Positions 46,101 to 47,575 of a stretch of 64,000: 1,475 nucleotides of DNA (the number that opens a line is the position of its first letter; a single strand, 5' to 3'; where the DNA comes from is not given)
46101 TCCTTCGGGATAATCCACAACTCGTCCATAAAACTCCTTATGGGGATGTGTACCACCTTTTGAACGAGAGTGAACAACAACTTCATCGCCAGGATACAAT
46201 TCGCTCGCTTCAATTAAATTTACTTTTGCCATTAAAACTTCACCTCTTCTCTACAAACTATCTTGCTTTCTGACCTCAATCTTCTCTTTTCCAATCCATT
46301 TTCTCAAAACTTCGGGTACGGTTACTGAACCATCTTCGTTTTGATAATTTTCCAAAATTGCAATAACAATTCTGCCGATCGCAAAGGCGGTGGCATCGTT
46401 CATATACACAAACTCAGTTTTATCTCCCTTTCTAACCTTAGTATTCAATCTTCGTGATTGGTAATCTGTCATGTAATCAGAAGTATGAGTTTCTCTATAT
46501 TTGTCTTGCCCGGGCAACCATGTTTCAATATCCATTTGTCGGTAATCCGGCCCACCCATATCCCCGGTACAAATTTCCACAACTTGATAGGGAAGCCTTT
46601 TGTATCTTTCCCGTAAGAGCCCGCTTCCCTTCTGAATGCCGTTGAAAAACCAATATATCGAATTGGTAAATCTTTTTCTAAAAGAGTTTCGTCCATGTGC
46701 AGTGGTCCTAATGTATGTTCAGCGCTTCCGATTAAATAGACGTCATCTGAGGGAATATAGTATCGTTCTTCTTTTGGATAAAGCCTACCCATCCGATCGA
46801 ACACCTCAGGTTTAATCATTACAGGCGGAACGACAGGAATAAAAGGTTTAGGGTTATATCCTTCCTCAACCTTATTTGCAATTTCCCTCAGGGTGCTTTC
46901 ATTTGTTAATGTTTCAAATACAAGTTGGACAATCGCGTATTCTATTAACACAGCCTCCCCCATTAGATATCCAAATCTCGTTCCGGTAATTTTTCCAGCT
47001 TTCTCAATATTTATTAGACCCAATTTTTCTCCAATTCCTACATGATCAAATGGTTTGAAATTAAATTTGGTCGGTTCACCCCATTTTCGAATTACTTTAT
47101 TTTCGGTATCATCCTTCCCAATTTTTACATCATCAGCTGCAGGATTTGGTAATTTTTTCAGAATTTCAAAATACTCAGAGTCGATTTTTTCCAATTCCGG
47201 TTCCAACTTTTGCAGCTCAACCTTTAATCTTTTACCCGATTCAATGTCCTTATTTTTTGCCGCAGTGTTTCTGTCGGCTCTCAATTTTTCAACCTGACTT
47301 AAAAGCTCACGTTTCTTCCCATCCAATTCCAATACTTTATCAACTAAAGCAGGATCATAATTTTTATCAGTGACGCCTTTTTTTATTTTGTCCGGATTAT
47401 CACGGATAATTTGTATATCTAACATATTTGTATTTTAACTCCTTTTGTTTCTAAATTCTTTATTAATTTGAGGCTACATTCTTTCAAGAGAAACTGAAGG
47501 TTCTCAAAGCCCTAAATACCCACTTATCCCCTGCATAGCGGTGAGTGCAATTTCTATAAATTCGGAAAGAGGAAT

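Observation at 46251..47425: serS carries an internal ~120-nt deletion removing class II motif 2, plus a frameshift: pseudogene or assembly collapse of an essential gene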

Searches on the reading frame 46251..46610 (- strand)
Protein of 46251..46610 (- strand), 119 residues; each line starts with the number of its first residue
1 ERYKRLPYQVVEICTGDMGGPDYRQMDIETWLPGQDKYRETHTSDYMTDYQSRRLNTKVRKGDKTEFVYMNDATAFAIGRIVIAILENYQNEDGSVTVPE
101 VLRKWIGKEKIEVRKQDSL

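Call 3: search_protein_families(library=ncbifam, proteins=[window:46251-46610:-], max_evalue=0.01)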
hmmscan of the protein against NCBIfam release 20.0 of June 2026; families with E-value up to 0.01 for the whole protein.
window:46251-46610:- (119 aa): 1 family
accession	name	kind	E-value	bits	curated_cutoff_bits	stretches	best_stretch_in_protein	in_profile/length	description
TIGR00414.1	serS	equivalog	4.8e-38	131.3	301.65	1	5-106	315-418/418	serine--tRNA ligase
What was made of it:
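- Checked: The frame containing 46251..46610(-) matches positions 315-418, so 38 profile positions are missing (call 3).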

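Call 4: search_protein_families(library=pfam, proteins=[window:46251-46610:-], max_evalue=0.01)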
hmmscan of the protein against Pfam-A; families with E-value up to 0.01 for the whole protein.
window:46251-46610:- (119 aa): 1 family
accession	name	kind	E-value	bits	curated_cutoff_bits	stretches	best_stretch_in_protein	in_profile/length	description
PF00587.30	tRNA-synt_2b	-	1.6e-10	41.7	29.3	1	6-89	96-179/179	tRNA synthetase class II core domain (G, H, P, S and T)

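Call 33: find_encoding_contigs(protein=P0125, flank=3000, max_places=10)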
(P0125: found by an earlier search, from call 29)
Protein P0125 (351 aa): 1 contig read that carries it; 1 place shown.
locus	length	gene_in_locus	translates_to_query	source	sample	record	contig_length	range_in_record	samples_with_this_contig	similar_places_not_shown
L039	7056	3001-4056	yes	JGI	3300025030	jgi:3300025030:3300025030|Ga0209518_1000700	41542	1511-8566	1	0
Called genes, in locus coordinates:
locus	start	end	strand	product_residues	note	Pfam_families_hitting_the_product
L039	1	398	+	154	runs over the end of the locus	PF03449:GreA_GreB_N, PF01272:GreA_GreB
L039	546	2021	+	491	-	PF01336:tRNA_anti-codon, PF00152:tRNA-synt_2, PF01409:tRNA-synt_2d (faint)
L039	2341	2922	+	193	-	PF01966:HD (weak)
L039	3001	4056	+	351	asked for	PF02403:Seryl_tRNA_N, PF00587:tRNA-synt_2b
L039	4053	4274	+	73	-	-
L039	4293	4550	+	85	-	-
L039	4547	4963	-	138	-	-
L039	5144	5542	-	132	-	PF03819:MazG (faint), PF12643:MazG-like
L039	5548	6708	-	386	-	PF05496:RuvB_N, PF00158:Sigma54_activat (faint), PF20720:nSTAND3 (weak), PF00004:AAA, PF07728:AAA_5 (faint), PF13173:AAA_14 (faint), PF16193:AAA_assoc_2, PF12002:MgsA_C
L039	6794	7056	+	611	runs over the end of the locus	PF00005:ABC_tran, PF02463:SMC_N (faint), PF13304:AAA_21 (faint)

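Call 34: find_encoding_contigs(protein=P0126, flank=3000, max_places=10)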
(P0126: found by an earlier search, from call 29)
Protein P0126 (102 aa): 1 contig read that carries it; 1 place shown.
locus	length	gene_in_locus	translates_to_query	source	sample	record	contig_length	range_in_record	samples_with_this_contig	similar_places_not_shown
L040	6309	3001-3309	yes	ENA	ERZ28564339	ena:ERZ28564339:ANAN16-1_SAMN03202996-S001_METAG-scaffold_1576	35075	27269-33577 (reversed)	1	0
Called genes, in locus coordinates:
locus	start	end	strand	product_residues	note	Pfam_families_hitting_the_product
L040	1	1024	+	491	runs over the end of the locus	PF01336:tRNA_anti-codon, PF00152:tRNA-synt_2, PF01409:tRNA-synt_2d (faint)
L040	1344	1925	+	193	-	PF01966:HD (weak)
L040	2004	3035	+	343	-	-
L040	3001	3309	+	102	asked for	PF00587:tRNA-synt_2b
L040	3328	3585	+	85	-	-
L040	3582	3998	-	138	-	-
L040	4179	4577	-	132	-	PF03819:MazG (faint), PF12643:MazG-like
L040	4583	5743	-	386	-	PF05496:RuvB_N, PF00158:Sigma54_activat (faint), PF20720:nSTAND3 (weak), PF00004:AAA, PF07728:AAA_5 (faint), PF13173:AAA_14 (faint), PF16193:AAA_assoc_2, PF12002:MgsA_C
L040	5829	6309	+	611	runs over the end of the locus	PF00005:ABC_tran, PF02463:SMC_N (faint), PF13304:AAA_21 (faint)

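Call 46: find_encoding_contigs(protein=P0124, flank=2000, max_places=5)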
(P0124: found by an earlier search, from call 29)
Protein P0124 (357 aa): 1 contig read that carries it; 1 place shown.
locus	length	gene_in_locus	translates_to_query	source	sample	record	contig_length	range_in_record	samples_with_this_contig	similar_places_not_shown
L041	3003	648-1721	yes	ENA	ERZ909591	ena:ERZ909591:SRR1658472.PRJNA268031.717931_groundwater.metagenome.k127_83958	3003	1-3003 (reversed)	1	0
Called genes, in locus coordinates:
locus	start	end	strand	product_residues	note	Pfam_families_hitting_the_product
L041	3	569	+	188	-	?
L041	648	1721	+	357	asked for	PF02403:Seryl_tRNA_N, PF00587:tRNA-synt_2b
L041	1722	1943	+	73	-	-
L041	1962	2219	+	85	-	-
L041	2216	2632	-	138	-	-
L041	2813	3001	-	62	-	?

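Call 47: find_encoding_contigs(protein=P0128, flank=2000, max_places=10)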
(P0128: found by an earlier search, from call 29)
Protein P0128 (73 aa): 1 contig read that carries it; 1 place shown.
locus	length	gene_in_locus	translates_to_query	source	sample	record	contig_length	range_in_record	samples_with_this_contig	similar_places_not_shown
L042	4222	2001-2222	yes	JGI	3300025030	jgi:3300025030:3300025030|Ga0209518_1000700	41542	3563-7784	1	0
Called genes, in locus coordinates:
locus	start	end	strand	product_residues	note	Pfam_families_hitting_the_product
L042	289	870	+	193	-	PF01966:HD (weak)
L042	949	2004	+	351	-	PF02403:Seryl_tRNA_N, PF00587:tRNA-synt_2b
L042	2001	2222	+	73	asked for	-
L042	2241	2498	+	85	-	-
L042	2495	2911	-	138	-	-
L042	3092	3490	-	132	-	PF03819:MazG (faint), PF12643:MazG-like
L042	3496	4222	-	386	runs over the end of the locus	PF05496:RuvB_N, PF00158:Sigma54_activat (faint), PF20720:nSTAND3 (weak), PF00004:AAA, PF07728:AAA_5 (faint), PF13173:AAA_14 (faint), PF16193:AAA_assoc_2, PF12002:MgsA_C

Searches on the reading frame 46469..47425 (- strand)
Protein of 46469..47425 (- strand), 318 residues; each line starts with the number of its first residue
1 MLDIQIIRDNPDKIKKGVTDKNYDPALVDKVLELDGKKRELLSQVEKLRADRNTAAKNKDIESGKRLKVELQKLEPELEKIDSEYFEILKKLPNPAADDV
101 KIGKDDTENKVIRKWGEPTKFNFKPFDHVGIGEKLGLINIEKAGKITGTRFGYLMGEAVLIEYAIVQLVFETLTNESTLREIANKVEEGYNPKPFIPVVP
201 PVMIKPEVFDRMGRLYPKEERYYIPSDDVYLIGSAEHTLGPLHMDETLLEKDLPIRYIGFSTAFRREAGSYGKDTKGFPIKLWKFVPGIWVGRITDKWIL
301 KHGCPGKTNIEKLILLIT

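Call 3: search_protein_families(library=ncbifam, proteins=[window:46469-47425:-], max_evalue=0.01)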
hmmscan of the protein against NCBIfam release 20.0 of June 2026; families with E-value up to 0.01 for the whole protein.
window:46469-47425:- (318 aa): 1 family
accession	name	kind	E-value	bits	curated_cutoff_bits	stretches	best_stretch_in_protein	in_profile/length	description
TIGR00414.1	serS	equivalog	1.6e-52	178.9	301.65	1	1-278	1-276/418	serine--tRNA ligase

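Call 4: search_protein_families(library=pfam, proteins=[window:46469-47425:-], max_evalue=0.01)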
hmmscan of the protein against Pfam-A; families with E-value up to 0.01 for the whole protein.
window:46469-47425:- (318 aa): 2 families
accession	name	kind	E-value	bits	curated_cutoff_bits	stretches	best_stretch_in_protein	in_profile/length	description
PF02403.27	Seryl_tRNA_N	-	2.7e-18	66.6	28.2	1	1-94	1-106/108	Seryl-tRNA synthetase N-terminal domain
PF00587.30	tRNA-synt_2b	-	9.9e-06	26.2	29.3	1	227-277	9-55/179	tRNA synthetase class II core domain (G, H, P, S and T)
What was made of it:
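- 46596..47425 (-): serS 5' portion: codons 1-276 plus the first two bases of Gly277. It encodes the N-terminal coiled-coil arm, the start of the class II core and the first half of motif 2 (…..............). TIGR00414 positions 1-276 and PF02403 (calls 3, 4).
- On Serine--tRNA ligase (NCBIfam TIGR00414 serS, equivalog): PF02403 at 66.6 bits, residues 1-94 of the 5' ORF (call 4).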

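Call 6: find_encoding_contigs(protein=window:46469-47425:-, flank=3000, max_places=10)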
Protein window:46469-47425:- (318 aa): no gene with exactly this product is on record in the collection.

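Call 29: list_cluster_members(proteins=[P0001, window:46254-46580:-, window:46254-46559:-, window:46469-47425:-])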
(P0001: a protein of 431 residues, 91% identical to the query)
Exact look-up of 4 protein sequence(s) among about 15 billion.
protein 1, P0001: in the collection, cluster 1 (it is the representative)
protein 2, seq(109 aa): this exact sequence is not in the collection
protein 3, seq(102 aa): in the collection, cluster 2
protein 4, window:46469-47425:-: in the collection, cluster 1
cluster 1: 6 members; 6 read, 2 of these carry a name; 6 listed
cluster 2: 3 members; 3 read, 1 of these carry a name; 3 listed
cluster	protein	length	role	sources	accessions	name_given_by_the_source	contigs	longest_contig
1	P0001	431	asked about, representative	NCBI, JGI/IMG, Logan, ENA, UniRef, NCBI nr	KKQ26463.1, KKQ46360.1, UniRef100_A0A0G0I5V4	MAG: Serine-tRNA ligase [Candidatus Woesebacteria bacterium GW2011_GWA1_37_8] | Serine--tRNA ligase n=2 Tax=Candidatus Woeseibacteriota TaxID=1752722 ... | MAG: Serine-tRNA ligase [Microgenomates group bacterium GW2011_GWC1_37_12b]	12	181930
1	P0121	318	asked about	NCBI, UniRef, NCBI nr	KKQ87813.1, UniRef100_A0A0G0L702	MAG: Serine-tRNA ligase [Candidatus Woesebacteria bacterium GW2011_GWB1_38_8b] | Serine-tRNA ligase n=1 Tax=Candidatus Woesebacteria bacterium GW2011_GWB1_38_8b ...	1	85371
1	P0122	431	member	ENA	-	-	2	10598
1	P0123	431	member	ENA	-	-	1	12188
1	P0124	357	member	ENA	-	-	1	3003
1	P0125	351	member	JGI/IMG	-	-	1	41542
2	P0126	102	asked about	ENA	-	-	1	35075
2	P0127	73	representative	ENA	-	-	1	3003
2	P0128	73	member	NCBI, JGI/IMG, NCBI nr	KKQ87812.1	MAG: Serine-tRNA ligase [Candidatus Woesebacteria bacterium GW2011_GWB1_38_8b]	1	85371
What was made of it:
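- Tried and rejected: (2) Exact look-up of the 318-aa product in find_encoding_contigs found nothing (call 6), yet list_cluster_members holds it as KKQ87813.1 (call 29).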

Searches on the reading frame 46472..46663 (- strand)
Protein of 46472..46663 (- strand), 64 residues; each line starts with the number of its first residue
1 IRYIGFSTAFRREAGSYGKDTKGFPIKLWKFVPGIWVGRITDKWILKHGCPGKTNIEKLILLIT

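Call 53: find_homologous_proteins(query=window:46472-46663:-, max_evalue=10)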
Query seq(64 aa) (64 aa): 1 proteins with E <= 10 among 1 candidates.
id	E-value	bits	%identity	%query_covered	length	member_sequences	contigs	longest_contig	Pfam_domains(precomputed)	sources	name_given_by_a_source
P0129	8.9e-4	37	74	48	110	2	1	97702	PF00587.31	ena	-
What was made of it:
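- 46469..46595 (-): Out-of-frame tail of the 5' ORF after the junction (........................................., then stop). It is a by-product of the +1 shift, not a real peptide domain. No other cluster representative carries it (call 53).
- On Genuine deletion pseudogene: The tail-peptide search found no other carrier (call 53).
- No other protein-cluster representative has the frameshifted tail (call 53).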
